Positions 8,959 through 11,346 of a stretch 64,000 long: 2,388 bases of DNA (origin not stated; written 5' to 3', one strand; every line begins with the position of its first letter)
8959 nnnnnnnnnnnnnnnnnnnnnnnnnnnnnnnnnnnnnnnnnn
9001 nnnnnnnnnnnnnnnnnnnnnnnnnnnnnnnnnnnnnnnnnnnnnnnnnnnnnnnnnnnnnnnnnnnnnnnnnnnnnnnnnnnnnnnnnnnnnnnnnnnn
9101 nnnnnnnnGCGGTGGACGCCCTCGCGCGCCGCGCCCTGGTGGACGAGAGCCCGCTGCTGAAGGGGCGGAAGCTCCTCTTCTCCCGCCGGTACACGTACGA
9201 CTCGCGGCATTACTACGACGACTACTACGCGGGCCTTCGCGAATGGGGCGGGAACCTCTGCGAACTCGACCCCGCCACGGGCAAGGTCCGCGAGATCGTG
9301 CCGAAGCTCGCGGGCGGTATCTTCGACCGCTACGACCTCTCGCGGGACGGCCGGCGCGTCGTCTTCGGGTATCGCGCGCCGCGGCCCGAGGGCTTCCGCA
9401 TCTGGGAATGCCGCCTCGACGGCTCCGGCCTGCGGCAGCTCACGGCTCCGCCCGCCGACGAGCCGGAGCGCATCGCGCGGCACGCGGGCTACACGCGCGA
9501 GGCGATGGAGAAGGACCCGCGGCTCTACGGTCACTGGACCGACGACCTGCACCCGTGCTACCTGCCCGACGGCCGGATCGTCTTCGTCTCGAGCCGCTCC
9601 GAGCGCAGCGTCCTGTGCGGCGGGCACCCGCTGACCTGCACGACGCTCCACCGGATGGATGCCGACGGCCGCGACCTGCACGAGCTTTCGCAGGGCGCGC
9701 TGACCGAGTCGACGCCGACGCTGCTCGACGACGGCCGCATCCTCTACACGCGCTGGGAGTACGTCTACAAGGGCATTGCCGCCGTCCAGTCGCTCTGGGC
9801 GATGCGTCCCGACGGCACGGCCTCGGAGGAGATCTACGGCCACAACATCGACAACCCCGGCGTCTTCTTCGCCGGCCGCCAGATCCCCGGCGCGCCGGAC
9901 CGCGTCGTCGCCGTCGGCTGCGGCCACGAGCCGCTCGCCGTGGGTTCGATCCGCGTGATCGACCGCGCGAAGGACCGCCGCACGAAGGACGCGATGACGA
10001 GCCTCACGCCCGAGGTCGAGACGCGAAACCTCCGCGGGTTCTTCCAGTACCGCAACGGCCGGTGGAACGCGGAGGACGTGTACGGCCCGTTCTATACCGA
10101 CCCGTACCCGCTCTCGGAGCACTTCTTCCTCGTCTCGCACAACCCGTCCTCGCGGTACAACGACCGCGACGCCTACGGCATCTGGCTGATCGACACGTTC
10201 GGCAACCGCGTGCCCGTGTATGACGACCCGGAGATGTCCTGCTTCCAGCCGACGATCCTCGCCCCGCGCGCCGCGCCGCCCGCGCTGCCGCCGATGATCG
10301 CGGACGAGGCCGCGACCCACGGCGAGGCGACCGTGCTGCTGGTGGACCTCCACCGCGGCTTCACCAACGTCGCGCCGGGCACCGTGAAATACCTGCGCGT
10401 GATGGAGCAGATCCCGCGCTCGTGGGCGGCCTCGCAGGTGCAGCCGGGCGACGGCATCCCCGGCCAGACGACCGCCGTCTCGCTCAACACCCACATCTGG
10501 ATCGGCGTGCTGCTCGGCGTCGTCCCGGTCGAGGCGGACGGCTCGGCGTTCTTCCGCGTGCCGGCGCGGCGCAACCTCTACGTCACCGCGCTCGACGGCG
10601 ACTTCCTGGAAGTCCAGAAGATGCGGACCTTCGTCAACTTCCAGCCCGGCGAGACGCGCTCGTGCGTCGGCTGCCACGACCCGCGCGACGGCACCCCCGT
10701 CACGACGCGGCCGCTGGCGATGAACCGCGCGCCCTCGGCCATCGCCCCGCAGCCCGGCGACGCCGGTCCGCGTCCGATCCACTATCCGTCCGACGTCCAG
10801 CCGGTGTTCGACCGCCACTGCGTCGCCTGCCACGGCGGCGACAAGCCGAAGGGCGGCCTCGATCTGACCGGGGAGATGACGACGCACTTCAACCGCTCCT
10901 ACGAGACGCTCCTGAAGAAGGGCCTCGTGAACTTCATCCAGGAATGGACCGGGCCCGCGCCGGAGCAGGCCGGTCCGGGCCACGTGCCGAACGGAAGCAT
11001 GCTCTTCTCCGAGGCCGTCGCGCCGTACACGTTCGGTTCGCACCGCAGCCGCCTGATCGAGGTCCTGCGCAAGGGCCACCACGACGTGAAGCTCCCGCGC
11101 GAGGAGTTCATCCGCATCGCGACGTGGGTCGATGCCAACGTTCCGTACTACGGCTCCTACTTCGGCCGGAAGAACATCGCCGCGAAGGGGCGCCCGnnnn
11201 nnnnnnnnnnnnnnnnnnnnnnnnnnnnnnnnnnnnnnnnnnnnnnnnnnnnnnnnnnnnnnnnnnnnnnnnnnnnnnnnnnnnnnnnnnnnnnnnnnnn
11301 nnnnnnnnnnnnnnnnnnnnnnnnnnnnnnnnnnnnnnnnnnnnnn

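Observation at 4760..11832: Tandem, translationally coupled pair of giant PD40-propeller proteins with two CxxCH motifs and swapped LamG positions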

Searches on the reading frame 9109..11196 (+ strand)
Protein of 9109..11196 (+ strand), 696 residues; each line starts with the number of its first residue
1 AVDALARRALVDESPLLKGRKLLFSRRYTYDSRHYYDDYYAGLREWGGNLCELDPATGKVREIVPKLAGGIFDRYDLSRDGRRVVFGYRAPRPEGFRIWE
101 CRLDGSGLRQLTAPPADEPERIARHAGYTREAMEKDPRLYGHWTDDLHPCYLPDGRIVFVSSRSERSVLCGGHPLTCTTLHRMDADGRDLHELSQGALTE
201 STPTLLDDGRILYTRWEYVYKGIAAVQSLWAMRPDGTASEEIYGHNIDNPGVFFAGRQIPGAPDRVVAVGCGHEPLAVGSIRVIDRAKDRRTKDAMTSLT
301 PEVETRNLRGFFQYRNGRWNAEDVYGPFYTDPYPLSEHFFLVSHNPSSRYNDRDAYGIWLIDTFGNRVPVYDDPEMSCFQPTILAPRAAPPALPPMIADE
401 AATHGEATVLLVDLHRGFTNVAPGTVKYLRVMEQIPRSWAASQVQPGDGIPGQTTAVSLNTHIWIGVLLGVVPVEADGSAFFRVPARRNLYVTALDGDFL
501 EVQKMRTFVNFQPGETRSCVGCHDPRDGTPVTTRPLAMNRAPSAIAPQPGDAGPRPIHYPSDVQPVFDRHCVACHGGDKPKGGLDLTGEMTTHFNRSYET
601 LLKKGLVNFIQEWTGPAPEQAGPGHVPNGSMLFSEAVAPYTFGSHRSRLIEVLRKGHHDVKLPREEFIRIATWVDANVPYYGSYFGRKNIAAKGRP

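Call 24: find_homologous_proteins(query=window:9109-11196:+, max_evalue=0.00001)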
Query window:9109-11196:+ (696 aa): 2399 proteins with E <= 0.00001 among 8000 candidates; the best 120 are listed.
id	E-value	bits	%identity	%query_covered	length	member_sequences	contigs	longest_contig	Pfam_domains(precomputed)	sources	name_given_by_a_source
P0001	0.0e+0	1277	75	100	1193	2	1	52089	PF18582.7,PF13385.14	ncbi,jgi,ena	jgi:hypothetical protein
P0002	0.0e+0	1272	76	100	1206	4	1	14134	PF18582.7,PF13385.14,PF02210.32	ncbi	-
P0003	0.0e+0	1267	75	99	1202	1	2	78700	PF18582.7,PF13385.14,PF02210.32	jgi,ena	jgi:hypothetical protein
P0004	0.0e+0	1260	75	100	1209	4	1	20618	PF18582.7,PF13385.14,PF02210.32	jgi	-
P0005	0.0e+0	1251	74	100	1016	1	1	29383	PF18582.7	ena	-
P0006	0.0e+0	1228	73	100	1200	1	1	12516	PF18582.7,PF13385.14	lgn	-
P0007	0.0e+0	1190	72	100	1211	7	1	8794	PF18582.7,PF13385.14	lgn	-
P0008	0.0e+0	1168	70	100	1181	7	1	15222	PF18582.7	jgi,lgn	jgi:hypothetical protein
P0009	0.0e+0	1095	65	99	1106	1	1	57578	PF18582.7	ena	-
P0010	0.0e+0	1023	64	97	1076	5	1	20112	PF18582.7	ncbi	ncbi:MAG: hypothetical protein WC429_03105, partial [Verrucomicrobiia bacterium]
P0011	0.0e+0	1015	63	100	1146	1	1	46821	PF18582.7,PF13385.14,PF02210.32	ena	-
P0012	2.5e-292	990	63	95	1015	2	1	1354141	PF18582.7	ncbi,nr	ncbi:MAG: hypothetical protein HZC54_07830 [Verrucomicrobia bacterium]|nr:hypothetical protein [Verr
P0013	2.1e-289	980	60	100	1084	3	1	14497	PF18582.7,PF13385.14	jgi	-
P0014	1.0e-279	948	57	100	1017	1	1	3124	PF18582.7,PF13385.14,PF02210.32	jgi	-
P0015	1.6e-278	944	58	100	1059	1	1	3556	PF18582.7,PF13385.14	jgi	-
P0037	5.7e-261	886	55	99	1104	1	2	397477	PF18582.7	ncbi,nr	ncbi:MAG: hypothetical protein PHR77_03535 [Kiritimatiellae bacterium]|nr:hypothetical protein [Kiri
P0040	3.4e-260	884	53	99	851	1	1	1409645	PF18582.7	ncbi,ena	-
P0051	6.0e-258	876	55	99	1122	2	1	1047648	PF18582.7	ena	-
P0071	6.6e-252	856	54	99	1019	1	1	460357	PF18582.7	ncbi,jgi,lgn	ncbi:MAG TPA: hypothetical protein VGP72_15960 [Planctomycetota bacterium]|jgi:hypothetical protein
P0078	4.5e-248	844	53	99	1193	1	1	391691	PF18582.7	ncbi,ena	-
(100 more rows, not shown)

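Call 31: find_encoding_contigs(protein=P0012, flank=10000, max_places=2)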
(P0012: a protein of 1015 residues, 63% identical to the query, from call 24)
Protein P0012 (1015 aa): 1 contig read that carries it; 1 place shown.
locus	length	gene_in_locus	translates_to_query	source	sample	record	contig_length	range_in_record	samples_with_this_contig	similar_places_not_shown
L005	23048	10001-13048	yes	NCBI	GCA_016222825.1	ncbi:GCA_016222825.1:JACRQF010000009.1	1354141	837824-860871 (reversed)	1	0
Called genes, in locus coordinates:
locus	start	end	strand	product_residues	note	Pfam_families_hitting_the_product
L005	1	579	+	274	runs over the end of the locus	PF09339:HTH_IclR, PF01614:IclR_C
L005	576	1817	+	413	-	PF13088:BNR_2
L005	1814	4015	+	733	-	PF02638:GHL10 (weak)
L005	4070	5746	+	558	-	-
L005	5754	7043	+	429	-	PF02012:BNR (faint), PF13088:BNR_2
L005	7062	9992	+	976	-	PF18582:HZS_alpha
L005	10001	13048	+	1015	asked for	PF18582:HZS_alpha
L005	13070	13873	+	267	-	PF13385:Laminin_G_3, PF02210:Laminin_G_2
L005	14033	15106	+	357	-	PF00150:Cellulase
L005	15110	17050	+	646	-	PF00884:Sulfatase, PF16347:SGSH_C (faint)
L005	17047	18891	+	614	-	PF00884:Sulfatase, PF16347:SGSH_C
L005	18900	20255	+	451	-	PF00251:Glyco_hydro_32N, PF04616:Glyco_hydro_43 (faint)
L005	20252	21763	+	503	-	PF00884:Sulfatase, PF01663:Phosphodiest (faint), PF16347:SGSH_C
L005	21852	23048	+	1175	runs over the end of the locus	PF13385:Laminin_G_3, PF07676:PD40 (faint), PF18582:HZS_alpha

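Call 32: find_encoding_contigs(protein=P0037, flank=10000, max_places=2)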
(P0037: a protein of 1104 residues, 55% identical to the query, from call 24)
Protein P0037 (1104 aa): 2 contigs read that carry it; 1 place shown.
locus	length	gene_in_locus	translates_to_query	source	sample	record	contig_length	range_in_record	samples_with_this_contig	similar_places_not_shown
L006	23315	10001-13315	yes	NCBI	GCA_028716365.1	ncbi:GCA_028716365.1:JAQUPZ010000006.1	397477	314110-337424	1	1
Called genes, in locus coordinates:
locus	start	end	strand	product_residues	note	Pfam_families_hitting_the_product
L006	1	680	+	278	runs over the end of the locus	PF09339:HTH_IclR, PF01614:IclR_C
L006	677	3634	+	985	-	PF18582:HZS_alpha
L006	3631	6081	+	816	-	PF18582:HZS_alpha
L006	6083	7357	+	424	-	PF22422:MGH1-like_GH (weak)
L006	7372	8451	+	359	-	PF00150:Cellulase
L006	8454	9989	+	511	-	-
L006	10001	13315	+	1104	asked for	PF18582:HZS_alpha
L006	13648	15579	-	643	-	PF07953:Toxin_R_bind_N (weak), PF13385:Laminin_G_3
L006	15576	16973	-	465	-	-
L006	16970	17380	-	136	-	-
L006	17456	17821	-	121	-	-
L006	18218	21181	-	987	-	PF00754:F5_F8_type_C (weak), PF07676:PD40 (faint), PF18582:HZS_alpha, PF13442:Cytochrome_CBB3 (faint)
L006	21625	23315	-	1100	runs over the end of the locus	PF25788:Ig_Rha78A_N, PF08531:Bac_rhamnosid_N, PF05592:Bac_rhamnosid, PF17389:Bac_rhamnosid6H, PF17390:Bac_rhamnosid_C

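Call 73: find_encoding_contigs(protein=P0040, flank=10000, max_places=1)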
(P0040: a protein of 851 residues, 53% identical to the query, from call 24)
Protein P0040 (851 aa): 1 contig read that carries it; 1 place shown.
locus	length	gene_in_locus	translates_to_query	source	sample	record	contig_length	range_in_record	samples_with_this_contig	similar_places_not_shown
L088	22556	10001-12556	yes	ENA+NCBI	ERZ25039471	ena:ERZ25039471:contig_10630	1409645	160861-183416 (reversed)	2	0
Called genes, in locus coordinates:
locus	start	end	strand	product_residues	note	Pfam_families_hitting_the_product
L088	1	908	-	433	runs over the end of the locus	PF06245:DUF1015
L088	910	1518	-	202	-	PF00670:AdoHcyase_NAD, PF05221:AdoHcyase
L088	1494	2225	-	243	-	PF05221:AdoHcyase, PF00670:AdoHcyase_NAD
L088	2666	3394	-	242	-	PF00697:PRAI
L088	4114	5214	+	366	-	PF13401:AAA_22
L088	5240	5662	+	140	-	-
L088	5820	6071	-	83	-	-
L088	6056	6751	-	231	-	-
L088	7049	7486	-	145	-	-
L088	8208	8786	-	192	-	-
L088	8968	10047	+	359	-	-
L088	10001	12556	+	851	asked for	PF18582:HZS_alpha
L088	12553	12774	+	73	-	-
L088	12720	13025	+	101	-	-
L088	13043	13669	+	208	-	-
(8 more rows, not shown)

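Call 74: find_encoding_contigs(protein=P0071, flank=10000, max_places=1)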
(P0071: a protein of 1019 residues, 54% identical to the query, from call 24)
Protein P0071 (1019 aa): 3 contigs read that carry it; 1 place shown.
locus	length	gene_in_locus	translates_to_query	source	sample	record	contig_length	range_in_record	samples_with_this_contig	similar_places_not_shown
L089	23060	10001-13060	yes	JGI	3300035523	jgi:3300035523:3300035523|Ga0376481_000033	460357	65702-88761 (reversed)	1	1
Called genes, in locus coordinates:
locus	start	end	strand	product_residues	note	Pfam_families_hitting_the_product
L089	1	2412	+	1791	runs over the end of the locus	PF13449:Phytase-like (faint), PF01436:NHL (faint), PF08450:SGL (faint)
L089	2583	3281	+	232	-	PF03358:FMN_red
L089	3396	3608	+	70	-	-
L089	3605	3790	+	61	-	PF07927:HicA_toxin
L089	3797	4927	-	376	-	PF00849:PseudoU_synth_2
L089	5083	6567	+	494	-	PF01381:HTH_3 (weak)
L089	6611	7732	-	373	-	PF13490:zf-HC2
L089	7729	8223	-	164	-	PF04542:Sigma70_r2, PF08281:Sigma70_r4_2, PF04545:Sigma70_r4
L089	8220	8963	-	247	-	-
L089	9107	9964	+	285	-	PF09339:HTH_IclR, PF01614:IclR_C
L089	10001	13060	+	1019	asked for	PF18582:HZS_alpha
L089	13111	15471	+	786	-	PF18582:HZS_alpha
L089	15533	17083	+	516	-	PF00015:MCPsignal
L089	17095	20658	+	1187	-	PF13385:Laminin_G_3, PF18582:HZS_alpha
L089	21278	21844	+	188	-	-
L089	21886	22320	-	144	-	-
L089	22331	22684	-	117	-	-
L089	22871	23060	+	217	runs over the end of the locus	-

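Call 99: find_encoding_contigs(protein=P0001, flank=10000, max_places=1)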
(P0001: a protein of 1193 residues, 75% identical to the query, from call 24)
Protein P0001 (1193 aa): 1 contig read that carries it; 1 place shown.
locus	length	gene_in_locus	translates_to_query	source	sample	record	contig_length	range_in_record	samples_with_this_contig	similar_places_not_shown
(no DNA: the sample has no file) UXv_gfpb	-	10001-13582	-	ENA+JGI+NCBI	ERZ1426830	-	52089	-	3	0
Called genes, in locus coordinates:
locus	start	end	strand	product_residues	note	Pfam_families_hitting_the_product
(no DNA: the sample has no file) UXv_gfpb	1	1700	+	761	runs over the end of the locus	PF12831:FAD_oxidored, PF18911:PKD_4 (weak), PF25275:Golvesin_C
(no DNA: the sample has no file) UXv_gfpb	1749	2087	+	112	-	-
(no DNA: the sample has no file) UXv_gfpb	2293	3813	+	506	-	PF00884:Sulfatase, PF01663:Phosphodiest, PF16347:SGSH_C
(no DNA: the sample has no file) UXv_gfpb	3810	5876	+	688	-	PF02065:Melibiase, PF16874:Glyco_hydro_36C (weak)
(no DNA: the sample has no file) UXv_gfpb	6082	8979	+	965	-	PF18582:HZS_alpha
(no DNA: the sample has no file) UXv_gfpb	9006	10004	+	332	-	PF18582:HZS_alpha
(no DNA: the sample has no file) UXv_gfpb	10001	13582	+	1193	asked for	PF18582:HZS_alpha, PF13385:Laminin_G_3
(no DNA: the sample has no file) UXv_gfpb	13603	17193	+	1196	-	PF13385:Laminin_G_3, PF18582:HZS_alpha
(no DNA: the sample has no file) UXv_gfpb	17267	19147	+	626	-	PF02129:Peptidase_S15, PF08530:PepX_C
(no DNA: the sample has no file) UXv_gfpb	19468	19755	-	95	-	-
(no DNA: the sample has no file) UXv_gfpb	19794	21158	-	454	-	PF13646:HEAT_2 (weak)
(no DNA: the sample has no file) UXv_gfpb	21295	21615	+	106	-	-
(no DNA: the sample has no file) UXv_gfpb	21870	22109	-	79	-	PF07927:HicA_toxin (weak)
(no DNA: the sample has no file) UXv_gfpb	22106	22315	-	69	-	-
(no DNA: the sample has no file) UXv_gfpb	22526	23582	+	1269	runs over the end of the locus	PF12969:DUF3857, PF01841:Transglut_core, PF12969:DUF3857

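Call 100: find_encoding_contigs(protein=P0051, flank=10000, max_places=1)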
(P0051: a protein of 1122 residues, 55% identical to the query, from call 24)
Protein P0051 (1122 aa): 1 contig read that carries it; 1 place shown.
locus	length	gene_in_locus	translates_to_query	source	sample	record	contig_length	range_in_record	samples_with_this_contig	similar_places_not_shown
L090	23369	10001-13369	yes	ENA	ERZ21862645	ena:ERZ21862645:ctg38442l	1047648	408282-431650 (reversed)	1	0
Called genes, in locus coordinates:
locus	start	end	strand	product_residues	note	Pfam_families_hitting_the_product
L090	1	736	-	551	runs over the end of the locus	-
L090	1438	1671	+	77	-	PF09720:Unstab_antitox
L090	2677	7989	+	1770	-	-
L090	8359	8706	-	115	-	PF00543:P-II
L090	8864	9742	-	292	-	PF01509:TruB_N, PF16198:TruB_C_2 (weak)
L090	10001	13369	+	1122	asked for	PF18582:HZS_alpha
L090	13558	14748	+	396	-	-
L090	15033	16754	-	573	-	PF08448:PAS_4 (weak), PF01590:GAF, PF13185:GAF_2, PF13492:GAF_3 (weak), PF00072:Response_reg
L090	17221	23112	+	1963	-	-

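Call 101: find_encoding_contigs(protein=P0078, flank=10000, max_places=1)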
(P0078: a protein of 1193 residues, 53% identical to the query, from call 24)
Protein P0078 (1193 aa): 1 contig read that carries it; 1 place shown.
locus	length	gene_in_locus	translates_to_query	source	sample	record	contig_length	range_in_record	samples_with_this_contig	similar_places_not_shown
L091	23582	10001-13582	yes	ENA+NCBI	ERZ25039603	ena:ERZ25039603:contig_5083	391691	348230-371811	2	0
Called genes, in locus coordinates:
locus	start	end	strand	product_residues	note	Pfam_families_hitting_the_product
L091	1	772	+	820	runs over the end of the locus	PF13360:PQQ_2, PF13570:Beta-prop_ACSF4, PF24135:DUF7402 (weak)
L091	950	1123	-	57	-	-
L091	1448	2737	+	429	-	PF18582:HZS_alpha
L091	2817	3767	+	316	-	PF13360:PQQ_2, PF13570:Beta-prop_ACSF4 (faint)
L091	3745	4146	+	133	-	-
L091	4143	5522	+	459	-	PF01408:GFO_IDH_MocA, PF22725:GFO_IDH_MocA_C3 (weak)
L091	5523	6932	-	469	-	PF07394:DUF1501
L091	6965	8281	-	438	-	PF07587:PSD1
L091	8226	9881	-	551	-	PF00034:Cytochrom_C (faint), PF07635:PSCyt1, PF07583:PSCyt2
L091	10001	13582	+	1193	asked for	PF18582:HZS_alpha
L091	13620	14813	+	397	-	PF06439:3keto-disac_hyd, PF20407:DUF1583_N (faint), PF06439:3keto-disac_hyd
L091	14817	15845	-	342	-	PF22725:GFO_IDH_MocA_C3 (weak)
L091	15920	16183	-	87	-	PF10518:TAT_signal (weak)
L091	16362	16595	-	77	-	PF18991:DUF5724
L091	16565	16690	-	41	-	-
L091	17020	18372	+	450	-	-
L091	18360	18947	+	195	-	PF18582:HZS_alpha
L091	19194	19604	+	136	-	-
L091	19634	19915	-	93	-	-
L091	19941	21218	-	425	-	PF01011:PQQ (faint), PF13360:PQQ_2, PF13570:Beta-prop_ACSF4 (weak)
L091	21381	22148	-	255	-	-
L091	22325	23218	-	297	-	PF01471:PG_binding_1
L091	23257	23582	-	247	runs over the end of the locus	PF10077:DUF2314, PF00023:Ank (faint), PF12796:Ank_2, PF13857:Ank_5 (weak), PF13606:Ank_3 (faint), PF13637:Ank_4 (weak)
